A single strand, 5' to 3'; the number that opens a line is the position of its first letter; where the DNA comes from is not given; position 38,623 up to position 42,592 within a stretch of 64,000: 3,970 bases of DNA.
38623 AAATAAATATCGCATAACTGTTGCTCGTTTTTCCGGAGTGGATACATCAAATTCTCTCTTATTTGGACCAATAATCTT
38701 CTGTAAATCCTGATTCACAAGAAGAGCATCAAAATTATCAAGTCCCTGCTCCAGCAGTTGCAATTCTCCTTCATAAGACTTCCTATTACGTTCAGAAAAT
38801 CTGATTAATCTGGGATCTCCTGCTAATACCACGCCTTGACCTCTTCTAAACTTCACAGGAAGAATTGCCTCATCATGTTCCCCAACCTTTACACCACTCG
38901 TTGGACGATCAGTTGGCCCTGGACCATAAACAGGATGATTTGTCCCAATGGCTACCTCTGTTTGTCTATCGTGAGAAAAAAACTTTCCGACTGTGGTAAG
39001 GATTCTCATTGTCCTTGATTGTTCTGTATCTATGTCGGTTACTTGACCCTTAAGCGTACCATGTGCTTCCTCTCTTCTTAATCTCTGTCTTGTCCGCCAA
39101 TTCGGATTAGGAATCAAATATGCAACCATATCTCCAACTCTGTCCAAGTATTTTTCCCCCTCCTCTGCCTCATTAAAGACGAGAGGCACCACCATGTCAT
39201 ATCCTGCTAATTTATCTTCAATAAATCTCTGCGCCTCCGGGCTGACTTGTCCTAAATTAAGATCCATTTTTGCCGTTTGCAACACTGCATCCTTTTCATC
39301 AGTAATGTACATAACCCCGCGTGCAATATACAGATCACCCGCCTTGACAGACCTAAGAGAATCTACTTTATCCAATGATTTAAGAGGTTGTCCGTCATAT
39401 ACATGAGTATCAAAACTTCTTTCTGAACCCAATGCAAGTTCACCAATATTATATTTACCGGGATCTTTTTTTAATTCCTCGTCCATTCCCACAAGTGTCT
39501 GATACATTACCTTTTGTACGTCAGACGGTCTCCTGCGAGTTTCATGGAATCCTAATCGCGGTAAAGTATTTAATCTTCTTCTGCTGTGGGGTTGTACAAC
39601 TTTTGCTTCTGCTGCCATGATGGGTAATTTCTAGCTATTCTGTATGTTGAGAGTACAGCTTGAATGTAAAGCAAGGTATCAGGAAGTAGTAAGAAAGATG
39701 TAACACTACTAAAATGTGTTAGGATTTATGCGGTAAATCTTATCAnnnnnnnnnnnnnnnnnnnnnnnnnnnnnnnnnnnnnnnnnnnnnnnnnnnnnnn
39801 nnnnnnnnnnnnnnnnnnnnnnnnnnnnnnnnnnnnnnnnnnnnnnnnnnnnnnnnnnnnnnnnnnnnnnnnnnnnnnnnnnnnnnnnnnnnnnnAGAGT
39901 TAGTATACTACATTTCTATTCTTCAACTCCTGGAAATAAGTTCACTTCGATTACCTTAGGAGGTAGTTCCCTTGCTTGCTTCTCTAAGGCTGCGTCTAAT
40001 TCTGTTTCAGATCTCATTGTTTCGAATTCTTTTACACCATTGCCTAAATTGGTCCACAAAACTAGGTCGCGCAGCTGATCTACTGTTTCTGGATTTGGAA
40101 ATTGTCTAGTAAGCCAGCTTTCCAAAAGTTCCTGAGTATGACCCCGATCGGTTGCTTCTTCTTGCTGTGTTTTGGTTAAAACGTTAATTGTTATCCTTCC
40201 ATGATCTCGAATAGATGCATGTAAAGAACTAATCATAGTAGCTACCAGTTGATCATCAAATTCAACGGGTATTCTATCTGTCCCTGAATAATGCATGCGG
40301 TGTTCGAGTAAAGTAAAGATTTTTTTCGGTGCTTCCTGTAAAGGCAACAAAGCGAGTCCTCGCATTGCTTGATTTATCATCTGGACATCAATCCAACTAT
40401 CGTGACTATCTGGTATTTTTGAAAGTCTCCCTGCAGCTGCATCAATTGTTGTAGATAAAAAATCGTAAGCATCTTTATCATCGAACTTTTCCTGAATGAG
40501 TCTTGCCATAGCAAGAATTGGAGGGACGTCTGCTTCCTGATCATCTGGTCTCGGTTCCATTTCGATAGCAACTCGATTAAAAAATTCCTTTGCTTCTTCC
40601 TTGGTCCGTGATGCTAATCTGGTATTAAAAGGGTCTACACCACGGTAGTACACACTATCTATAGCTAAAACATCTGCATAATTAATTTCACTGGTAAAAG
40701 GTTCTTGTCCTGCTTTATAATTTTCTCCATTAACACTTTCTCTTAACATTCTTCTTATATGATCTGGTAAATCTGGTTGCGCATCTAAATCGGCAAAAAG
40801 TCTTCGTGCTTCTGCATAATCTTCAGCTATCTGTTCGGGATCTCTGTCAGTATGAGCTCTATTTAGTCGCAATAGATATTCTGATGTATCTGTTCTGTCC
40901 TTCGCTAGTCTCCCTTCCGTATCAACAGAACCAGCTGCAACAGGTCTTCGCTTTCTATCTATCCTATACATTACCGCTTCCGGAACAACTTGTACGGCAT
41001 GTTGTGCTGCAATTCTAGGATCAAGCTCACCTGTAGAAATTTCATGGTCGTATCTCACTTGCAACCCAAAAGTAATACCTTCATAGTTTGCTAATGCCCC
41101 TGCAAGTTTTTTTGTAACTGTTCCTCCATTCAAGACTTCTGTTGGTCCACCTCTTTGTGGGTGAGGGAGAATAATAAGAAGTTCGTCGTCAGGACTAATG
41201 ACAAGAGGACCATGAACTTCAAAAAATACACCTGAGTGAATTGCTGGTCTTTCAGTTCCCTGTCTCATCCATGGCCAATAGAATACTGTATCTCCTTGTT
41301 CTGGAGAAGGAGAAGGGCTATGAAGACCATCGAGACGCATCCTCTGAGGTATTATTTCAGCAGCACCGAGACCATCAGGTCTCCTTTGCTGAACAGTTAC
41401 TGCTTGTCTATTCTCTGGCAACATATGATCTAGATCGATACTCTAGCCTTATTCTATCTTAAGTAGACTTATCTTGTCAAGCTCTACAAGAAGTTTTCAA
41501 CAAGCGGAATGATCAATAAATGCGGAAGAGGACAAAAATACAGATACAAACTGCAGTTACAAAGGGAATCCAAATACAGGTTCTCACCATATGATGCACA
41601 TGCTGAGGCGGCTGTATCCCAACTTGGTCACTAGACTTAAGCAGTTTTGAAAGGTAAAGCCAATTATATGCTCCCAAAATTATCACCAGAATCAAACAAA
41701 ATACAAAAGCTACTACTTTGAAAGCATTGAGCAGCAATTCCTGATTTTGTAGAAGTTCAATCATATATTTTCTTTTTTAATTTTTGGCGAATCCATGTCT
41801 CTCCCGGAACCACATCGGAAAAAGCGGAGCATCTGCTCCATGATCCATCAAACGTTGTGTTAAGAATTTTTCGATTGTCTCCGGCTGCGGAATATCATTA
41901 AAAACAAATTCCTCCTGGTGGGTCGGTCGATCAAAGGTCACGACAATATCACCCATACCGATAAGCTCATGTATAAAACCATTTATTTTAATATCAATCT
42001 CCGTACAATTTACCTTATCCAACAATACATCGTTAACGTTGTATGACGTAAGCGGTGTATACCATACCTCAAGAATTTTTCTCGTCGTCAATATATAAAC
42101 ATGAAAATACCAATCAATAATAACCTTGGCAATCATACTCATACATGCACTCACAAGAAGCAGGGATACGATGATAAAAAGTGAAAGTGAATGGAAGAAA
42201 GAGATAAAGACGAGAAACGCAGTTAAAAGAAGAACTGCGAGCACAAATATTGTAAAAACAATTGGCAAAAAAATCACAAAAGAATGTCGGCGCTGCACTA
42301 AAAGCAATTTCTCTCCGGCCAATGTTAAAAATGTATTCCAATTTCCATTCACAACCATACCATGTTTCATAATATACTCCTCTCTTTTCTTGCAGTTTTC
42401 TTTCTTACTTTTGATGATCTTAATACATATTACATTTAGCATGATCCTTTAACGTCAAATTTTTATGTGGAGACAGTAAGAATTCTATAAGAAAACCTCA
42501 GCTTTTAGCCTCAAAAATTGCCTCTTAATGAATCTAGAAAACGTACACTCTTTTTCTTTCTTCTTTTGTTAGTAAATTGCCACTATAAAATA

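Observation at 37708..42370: Co-directional orphan module: bPH membrane protein, 83-aa TM protein, 502-aa orphan, 49-aa TM peptide, 636-aa orphan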

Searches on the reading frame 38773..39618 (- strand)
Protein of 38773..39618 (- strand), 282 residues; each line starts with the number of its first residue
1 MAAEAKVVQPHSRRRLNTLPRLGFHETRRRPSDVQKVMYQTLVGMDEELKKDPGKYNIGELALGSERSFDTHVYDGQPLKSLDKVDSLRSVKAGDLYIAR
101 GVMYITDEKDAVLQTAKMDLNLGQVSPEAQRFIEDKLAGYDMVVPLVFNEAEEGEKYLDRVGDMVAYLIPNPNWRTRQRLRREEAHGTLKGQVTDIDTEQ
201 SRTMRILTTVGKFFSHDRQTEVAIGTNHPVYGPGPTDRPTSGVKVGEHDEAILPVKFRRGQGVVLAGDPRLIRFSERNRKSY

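Call 83: search_solved_structures(query=A7, max_evalue=10)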
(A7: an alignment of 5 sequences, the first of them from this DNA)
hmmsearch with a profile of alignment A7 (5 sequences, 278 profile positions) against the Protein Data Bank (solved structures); distinct sequences matched with E-value up to 10: 7.
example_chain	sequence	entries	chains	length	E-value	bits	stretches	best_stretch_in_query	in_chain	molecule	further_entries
4hcn_A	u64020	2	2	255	0.058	15.7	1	30-78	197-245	Putative ATP/GTP binding protein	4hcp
3gqm_A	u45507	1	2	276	0.066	15.5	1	30-78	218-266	Cell Inhibiting Factor (CifBp)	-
3eir_A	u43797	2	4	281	0.068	15.5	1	30-78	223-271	Putative ATP/GTP binding protein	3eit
6dzi_G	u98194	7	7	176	0.7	12.2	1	159-233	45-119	50S ribosomal protein L6 | Large ribosomal subunit protein uL6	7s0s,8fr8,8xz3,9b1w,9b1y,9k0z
5o60_G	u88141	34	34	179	0.72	12.1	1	159-233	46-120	50S ribosomal protein L6 | Large ribosomal subunit protein uL6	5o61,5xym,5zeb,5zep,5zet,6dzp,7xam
4god_A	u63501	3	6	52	1.2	11.4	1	109-150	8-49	Small glutamine-rich tetratricopeptide repeat-containing protein alpha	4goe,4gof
4cpg_A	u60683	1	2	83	1.3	11.2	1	108-150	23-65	SMALL GLUTAMINE-RICH TETRATRICOPEPTIDE REPEAT-CONTAINING PROTEIN ALPHA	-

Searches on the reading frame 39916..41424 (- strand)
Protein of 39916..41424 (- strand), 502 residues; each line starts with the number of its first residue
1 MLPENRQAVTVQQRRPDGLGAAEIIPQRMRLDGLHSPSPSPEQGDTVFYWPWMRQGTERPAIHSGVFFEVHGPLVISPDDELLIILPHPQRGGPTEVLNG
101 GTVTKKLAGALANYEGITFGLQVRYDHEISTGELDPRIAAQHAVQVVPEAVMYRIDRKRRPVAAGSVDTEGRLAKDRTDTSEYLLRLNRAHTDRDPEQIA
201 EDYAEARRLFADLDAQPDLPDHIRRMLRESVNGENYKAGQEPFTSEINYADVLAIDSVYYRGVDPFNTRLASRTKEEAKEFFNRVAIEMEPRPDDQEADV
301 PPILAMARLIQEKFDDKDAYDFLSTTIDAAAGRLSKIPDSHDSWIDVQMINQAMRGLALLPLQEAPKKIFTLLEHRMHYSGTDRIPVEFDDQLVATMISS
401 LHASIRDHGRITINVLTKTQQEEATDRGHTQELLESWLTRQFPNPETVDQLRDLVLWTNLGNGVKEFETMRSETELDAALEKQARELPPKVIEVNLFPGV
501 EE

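Call 3: search_protein_families(library=pfam, proteins=[window:39916-41424:-], max_evalue=1)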
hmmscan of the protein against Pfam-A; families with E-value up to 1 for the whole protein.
window:39916-41424:- (502 aa): 0 families

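Call 4: search_protein_families(library=ncbifam, proteins=[window:39916-41424:-], max_evalue=1)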
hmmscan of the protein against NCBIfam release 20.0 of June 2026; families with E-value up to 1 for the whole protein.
window:39916-41424:- (502 aa): 0 families

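Call 6: search_solved_structures(query=window:39916-41424:-, max_evalue=10)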
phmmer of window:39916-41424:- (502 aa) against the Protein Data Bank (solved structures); distinct sequences matched with E-value up to 10: 1.
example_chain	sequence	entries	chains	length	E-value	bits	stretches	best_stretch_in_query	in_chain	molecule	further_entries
6kv9_A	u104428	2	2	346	0.75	11.7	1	281-346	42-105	MoeE5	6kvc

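Call 9: find_homologous_proteins(query=window:39916-41424:-)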
Query window:39916-41424:- (502 aa): 1 proteins with E <= 0.001 among 8000 candidates.
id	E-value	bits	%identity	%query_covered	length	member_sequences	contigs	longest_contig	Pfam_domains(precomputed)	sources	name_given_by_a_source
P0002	0.0e+0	1134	100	100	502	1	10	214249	-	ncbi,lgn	-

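Call 28: predict_structure(protein=window:39919-41424:-)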
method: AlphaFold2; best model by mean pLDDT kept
length: 502 residues; sequences in the alignment: 1
mean_pLDDT: 38.2   pTM: 0.29
mean pLDDT of the five models: 38.2, 38.2, 34.5, 32.5, 29.2
residues with pLDDT >= 90: 0; 70-90: 0; 50-70: 84; < 50: 418
segments of 3 or more residues with pLDDT < 50: 1-194, 216-273, 277-309, 334-348, 379-392, 399-430, 440-442, 447-451, 453-502
pLDDT, mean of each block of 10 residues (from residue 1): 26 30 28 27 26 25 25 34 38 37 34 33 27 31 27 23 26 32 35 46 49 47 45 36 31 31 35 46 41 37 44 58 57 46 45 57 60 55 43 49 36 36 40 52 51 41 35 40 35 30 27
secondary structure, 60 per line:
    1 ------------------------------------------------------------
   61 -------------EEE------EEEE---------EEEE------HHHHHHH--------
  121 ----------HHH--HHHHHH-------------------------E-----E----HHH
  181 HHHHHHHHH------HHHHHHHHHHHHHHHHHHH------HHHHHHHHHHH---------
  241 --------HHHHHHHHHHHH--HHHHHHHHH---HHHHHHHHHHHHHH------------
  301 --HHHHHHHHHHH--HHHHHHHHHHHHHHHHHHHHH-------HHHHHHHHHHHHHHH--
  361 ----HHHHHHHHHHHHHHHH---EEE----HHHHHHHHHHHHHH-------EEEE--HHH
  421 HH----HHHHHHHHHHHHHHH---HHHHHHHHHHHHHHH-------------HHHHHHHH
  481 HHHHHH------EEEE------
elements in order: E74-76 E83-86 E96-99 H106-112 H136-141 H178-189 H196-214 H221-231 H249-260 H263-271 H275-288 H303-313 H316-336 H344-358 H365-380 E384-386 H391-404 E412-415 H418-422 H427-441 H445-459 H473-486 E493-496

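Call 34: search_protein_families(library=phrogs, proteins=[window:39916-41424:-], max_evalue=1)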
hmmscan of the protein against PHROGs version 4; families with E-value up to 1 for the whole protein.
window:39916-41424:- (502 aa): 0 families

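Call 35: search_protein_families(library=padloc, proteins=[window:39916-41424:-], max_evalue=1)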
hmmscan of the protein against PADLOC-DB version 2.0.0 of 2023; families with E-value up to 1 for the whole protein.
window:39916-41424:- (502 aa): 0 families

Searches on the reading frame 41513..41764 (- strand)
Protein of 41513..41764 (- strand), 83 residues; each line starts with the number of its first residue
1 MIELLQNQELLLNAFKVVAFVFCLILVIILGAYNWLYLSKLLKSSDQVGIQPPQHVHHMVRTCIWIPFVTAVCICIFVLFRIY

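Call 3: search_protein_families(library=pfam, proteins=[window:41513-41764:-], max_evalue=1)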
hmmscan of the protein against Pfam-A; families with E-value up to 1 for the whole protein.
window:41513-41764:- (83 aa): 5 families
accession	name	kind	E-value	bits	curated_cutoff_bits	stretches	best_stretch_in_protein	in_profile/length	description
PF09925.14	DUF2157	-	0.054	13.6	32.4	1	10-43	33-66/146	Predicted membrane protein (DUF2157)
PF20990.2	DUF2207_C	-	0.31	11.1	33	1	9-78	132-186/247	Predicted membrane protein (DUF2207) C-terminal domain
PF12729.13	4HB_MCP_1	-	0.33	10.9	27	1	18-47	10-39/181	Four helix bundle sensory module for signal transduction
PF01312.24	Bac_export_2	-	0.63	9.6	24.4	1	11-79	125-194/335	FlhB HrpN YscU SpaS Family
PF01034.25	Syndecan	-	0.76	10.2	25.2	0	58-82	10-34/64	Syndecan domain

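Call 4: search_protein_families(library=ncbifam, proteins=[window:41513-41764:-], max_evalue=1)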
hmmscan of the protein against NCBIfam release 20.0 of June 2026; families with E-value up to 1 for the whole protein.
window:41513-41764:- (83 aa): 2 families
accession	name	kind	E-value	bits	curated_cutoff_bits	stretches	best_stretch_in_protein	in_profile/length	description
NF041049.1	thio_trans_TsuA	exception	0.0086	15.2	645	1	13-79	146-211/348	thiosulfate utilization transporter TsuA/YeeE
NF033218.1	anchor_AmaP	equivalog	0.071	12.9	55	1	15-80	5-67/166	alkaline shock response membrane anchor protein AmaP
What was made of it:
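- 41513..41764 (-): p83: small membrane protein with two hydrophobic segments, 12 nt downstream of p221. No family hit (calls 3, 4).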

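Call 34: search_protein_families(library=phrogs, proteins=[window:41513-41764:-], max_evalue=1)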
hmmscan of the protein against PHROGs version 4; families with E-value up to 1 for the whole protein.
window:41513-41764:- (83 aa): 1 family
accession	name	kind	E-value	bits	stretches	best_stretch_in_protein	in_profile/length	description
phrog_7482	-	unknown function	0.14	13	1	17-45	14-42/46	-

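Call 35: search_protein_families(library=padloc, proteins=[window:41513-41764:-], max_evalue=1)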
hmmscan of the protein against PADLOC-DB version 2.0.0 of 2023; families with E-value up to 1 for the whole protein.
window:41513-41764:- (83 aa): 0 families

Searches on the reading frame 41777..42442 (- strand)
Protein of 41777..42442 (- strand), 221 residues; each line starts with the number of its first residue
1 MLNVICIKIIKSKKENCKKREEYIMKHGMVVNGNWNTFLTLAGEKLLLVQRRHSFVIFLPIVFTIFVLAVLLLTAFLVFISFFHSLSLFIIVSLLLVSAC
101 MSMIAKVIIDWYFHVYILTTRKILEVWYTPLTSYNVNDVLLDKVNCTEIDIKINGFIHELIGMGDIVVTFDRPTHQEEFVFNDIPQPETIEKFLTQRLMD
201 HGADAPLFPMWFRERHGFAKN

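Call 3: search_protein_families(library=pfam, proteins=[window:41777-42442:-], max_evalue=1)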
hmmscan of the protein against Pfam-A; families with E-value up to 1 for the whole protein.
window:41777-42442:- (221 aa): 0 families

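Call 4: search_protein_families(library=ncbifam, proteins=[window:41777-42442:-], max_evalue=1)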
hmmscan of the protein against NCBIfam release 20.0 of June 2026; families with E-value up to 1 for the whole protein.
window:41777-42442:- (221 aa): 0 families

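Call 11: list_cluster_members(proteins=[P0001, P0002, window:41777-42442:-, window:41513-41764:-, window:39746-39895:-, window:44513-45064:+])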
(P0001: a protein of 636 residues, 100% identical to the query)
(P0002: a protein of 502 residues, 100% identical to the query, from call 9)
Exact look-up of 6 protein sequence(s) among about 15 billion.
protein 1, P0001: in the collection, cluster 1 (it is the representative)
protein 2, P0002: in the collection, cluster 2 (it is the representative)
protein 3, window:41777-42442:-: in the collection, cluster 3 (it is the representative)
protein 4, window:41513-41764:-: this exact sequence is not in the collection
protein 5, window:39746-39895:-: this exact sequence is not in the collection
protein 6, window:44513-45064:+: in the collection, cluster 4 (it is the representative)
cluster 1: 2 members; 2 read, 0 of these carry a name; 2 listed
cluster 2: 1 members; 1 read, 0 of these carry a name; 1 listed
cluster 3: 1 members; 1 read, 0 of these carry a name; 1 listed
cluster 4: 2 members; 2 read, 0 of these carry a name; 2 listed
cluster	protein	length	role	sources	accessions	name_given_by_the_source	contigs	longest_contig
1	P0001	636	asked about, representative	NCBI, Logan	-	-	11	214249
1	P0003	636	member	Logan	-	-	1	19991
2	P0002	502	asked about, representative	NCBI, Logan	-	-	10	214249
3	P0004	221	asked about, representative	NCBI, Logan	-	-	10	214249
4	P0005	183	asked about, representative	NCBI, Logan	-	-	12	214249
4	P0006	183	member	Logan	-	-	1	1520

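Call 34: search_protein_families(library=phrogs, proteins=[window:41777-42442:-], max_evalue=1)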
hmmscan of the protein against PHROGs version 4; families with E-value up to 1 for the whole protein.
window:41777-42442:- (221 aa): 0 families

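Call 35: search_protein_families(library=padloc, proteins=[window:41777-42442:-], max_evalue=1)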
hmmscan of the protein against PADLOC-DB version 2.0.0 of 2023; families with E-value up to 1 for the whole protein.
window:41777-42442:- (221 aa): 0 families

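Call 86: search_protein_families(library=pfam, proteins=[window:41777-42370:-], max_evalue=10)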
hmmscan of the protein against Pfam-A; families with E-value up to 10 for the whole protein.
window:41777-42370:- (197 aa): 2 families
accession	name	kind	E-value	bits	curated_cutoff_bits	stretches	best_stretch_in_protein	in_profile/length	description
PF06398.17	Pex24p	-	2.6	7.4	26.8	1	39-96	143-202/358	Integral peroxisomal membrane peroxin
PF06480.20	FtsH_ext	-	7.5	7.3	25.5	1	140-180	57-97/103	FtsH Extracellular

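Call 97: search_solved_structures(query=A9, max_evalue=10)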
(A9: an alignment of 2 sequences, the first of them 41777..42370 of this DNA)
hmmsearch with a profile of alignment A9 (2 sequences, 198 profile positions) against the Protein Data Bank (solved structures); distinct sequences matched with E-value up to 10: 0.
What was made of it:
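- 41777..42370 (-): p221: membrane protein with a hydrophobic block at residues 27-89 followed by a soluble domain of about 100 aa. The probable true start is ATG 42370 (197 aa); the ORF extends to 42442. No Pfam or PDB match, so bPH is not supported (calls 3, 86, 97).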
